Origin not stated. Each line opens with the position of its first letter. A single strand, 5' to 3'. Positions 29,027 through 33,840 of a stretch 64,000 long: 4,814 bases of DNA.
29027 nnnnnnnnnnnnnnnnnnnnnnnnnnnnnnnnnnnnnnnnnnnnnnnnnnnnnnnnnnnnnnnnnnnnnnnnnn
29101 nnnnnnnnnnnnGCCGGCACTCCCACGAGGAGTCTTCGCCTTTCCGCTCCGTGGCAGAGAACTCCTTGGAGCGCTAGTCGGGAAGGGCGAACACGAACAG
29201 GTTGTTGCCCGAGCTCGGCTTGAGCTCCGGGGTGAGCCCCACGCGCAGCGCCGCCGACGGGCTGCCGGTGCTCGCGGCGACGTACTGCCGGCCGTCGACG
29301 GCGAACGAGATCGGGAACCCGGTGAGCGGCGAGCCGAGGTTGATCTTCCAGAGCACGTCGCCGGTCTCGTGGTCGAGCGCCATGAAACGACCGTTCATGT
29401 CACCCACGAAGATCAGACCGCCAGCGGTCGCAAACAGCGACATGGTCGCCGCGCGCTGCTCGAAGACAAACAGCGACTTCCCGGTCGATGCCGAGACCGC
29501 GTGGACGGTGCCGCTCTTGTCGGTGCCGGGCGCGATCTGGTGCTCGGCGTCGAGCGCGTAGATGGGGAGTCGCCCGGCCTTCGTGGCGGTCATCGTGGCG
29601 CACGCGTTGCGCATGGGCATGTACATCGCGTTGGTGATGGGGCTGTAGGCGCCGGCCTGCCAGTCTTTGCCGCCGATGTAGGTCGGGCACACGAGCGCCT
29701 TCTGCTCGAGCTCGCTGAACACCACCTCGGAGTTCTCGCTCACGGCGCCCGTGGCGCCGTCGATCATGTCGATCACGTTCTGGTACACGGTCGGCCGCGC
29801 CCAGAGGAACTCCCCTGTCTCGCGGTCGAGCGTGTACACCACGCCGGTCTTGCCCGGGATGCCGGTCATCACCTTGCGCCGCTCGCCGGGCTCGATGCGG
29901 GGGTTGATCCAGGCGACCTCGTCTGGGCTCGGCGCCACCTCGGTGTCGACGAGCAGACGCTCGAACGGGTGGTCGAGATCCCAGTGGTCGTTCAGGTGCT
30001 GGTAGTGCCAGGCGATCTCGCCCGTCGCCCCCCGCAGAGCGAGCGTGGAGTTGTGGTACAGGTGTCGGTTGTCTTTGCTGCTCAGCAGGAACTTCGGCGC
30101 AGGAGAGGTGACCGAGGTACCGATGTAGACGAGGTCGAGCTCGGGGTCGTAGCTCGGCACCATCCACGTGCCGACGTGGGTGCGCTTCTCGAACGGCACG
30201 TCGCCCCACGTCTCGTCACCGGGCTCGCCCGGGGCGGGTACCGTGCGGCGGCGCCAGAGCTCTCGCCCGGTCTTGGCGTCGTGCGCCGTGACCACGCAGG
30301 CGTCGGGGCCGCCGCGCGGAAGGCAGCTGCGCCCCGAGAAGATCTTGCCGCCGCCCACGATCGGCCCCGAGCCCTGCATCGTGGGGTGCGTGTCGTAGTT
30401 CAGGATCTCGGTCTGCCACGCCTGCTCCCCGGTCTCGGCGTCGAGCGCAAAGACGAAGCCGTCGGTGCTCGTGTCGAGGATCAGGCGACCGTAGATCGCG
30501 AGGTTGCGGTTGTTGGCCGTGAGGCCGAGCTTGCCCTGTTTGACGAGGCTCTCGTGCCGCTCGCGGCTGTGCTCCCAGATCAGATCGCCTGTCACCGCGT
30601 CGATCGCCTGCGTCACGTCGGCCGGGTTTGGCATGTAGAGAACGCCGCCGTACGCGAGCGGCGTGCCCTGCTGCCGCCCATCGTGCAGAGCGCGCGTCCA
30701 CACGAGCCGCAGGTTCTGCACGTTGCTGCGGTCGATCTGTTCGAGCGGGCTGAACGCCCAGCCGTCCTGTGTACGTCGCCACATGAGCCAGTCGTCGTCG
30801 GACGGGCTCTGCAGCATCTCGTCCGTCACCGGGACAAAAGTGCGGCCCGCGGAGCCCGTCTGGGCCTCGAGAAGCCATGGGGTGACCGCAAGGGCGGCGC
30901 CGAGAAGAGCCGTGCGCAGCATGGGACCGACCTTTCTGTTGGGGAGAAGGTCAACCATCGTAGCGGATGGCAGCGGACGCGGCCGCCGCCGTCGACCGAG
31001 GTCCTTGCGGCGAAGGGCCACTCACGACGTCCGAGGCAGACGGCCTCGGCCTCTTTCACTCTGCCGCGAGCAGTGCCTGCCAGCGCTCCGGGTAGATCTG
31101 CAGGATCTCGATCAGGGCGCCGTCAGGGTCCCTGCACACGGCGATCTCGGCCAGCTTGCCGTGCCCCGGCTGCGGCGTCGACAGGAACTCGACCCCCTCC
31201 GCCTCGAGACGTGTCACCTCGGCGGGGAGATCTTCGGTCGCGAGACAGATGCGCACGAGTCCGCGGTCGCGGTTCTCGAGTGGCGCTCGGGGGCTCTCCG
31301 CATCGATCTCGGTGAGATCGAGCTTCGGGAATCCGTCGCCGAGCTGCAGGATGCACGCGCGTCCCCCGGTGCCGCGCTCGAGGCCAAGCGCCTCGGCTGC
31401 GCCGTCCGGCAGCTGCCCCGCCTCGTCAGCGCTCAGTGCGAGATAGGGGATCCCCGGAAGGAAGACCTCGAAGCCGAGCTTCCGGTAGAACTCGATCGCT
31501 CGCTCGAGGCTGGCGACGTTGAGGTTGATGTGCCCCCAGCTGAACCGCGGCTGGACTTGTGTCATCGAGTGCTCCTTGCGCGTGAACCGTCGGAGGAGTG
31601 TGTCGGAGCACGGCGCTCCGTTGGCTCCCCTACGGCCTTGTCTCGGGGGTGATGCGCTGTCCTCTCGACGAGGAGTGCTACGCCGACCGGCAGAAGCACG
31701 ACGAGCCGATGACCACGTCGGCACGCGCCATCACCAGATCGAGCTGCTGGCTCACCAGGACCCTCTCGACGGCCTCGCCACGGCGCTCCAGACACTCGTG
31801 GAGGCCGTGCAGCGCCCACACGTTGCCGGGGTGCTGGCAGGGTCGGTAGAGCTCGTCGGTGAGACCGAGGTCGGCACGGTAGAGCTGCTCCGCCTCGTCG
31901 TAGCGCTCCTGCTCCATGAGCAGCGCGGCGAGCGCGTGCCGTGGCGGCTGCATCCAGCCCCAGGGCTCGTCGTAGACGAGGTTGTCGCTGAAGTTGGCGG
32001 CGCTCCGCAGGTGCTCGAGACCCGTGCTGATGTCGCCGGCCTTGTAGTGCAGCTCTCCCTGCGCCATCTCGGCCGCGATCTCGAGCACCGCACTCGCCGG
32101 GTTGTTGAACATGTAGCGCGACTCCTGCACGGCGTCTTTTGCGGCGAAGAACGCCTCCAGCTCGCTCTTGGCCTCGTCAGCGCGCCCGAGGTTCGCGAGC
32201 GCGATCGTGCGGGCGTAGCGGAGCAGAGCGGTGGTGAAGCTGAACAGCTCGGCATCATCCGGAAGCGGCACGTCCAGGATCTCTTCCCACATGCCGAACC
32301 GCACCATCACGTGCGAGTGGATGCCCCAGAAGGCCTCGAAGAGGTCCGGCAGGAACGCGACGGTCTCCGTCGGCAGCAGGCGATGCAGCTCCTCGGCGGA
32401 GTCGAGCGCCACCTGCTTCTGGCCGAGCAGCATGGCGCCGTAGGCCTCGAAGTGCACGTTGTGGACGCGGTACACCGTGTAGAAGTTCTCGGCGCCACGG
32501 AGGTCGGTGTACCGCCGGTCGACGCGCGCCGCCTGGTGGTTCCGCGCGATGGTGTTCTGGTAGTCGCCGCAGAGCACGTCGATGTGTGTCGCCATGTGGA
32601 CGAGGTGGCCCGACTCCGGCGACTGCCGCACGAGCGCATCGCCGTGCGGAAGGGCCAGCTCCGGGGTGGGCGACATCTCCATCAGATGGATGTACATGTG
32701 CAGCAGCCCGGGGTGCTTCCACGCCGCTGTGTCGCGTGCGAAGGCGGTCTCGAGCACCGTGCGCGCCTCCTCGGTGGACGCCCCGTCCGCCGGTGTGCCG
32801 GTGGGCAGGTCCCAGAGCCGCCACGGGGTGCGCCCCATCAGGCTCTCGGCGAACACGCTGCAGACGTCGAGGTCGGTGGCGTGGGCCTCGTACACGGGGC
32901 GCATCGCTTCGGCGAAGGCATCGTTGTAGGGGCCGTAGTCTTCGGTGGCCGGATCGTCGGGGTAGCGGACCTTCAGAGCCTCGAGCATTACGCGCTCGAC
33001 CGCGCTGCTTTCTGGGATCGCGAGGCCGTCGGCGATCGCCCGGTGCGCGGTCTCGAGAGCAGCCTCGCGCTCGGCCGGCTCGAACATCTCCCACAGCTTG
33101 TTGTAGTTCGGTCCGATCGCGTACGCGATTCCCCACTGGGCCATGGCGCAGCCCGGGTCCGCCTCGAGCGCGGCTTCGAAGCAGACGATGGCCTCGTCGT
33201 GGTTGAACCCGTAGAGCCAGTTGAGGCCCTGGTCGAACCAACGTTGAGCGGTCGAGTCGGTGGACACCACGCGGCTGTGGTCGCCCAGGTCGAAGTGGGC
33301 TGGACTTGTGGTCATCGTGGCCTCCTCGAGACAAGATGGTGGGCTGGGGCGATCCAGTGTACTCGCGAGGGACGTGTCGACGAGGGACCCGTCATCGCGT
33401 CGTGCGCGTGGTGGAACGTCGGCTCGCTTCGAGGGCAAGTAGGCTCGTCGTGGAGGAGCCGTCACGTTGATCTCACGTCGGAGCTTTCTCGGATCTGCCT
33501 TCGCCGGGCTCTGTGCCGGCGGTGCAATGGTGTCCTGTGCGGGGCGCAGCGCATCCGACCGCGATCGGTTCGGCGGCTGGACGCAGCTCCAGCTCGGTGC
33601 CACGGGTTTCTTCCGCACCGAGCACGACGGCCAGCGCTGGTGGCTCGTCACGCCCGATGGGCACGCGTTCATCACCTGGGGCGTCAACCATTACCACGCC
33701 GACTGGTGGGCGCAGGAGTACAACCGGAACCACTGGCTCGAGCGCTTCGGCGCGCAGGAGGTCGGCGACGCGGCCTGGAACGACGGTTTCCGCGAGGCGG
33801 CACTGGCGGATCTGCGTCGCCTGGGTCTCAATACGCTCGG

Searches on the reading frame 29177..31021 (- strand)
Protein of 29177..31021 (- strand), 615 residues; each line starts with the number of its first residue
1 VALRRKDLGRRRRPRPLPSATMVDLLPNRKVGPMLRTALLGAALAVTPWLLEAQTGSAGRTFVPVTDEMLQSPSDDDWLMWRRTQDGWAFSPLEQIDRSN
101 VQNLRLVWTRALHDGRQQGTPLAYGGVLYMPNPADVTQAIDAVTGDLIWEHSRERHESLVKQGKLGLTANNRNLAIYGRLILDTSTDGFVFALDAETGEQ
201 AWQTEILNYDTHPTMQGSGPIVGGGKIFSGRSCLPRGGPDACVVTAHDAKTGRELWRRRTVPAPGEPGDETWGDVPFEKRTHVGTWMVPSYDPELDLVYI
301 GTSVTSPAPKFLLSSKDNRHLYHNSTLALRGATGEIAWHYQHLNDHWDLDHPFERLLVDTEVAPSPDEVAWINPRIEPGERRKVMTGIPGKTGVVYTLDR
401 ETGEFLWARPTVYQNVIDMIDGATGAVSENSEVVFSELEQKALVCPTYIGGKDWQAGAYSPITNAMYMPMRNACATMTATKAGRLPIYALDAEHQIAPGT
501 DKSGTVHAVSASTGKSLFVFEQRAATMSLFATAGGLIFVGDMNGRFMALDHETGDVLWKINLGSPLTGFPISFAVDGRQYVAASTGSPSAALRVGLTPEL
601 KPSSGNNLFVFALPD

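Call 63: search_protein_families(library=pfam, proteins=[window:29177-31021:-], max_evalue=0.0001)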
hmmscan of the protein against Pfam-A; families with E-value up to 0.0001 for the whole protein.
window:29177-31021:- (615 aa): 3 families
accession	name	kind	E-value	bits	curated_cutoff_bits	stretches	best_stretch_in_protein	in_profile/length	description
PF01011.28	PQQ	-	5.3e-60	204.2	26.7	2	78-407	1-336/595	Glucose/ethanol/alcohol dehydrogenase, beta-propeller domain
PF13360.13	PQQ_2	-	2.3e-25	90.1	27.6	2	105-208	54-147/233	Outer membrane protein assembly factor BamB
PF13570.13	Beta-prop_ACSF4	-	8.9e-08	32.3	133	0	507-584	116-193/329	Beta-alanine-activating enzyme, beta-propeller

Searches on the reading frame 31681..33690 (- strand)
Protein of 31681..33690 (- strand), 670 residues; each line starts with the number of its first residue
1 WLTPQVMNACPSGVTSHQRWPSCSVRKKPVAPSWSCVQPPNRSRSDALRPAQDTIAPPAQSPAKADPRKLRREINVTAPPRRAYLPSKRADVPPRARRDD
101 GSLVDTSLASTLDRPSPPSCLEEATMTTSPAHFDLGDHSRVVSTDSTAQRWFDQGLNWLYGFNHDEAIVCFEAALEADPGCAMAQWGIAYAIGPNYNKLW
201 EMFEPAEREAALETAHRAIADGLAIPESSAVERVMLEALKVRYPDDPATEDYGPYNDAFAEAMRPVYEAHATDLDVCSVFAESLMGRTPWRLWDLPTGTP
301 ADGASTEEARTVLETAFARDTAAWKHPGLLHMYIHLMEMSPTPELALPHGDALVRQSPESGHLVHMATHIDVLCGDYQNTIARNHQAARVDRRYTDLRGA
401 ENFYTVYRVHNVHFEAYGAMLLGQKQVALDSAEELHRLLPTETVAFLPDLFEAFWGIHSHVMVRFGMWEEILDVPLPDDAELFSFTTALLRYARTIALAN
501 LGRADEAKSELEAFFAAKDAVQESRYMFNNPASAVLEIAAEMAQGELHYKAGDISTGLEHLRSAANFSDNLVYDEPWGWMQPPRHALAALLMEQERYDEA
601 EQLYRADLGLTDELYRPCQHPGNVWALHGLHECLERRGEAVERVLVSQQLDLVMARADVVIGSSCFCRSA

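Call 63: search_protein_families(library=pfam, proteins=[window:31681-33690:-], max_evalue=0.0001)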
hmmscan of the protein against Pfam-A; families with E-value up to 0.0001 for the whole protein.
window:31681-33690:- (670 aa): 2 families
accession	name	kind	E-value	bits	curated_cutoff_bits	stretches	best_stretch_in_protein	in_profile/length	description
PF07719.23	TPR_2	-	2.6e-06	27.6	27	0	149-180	2-33/34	Tetratricopeptide repeat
PF00515.34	TPR_1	-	9.4e-06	25.7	27.8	0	163-180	16-33/34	Tetratricopeptide repeat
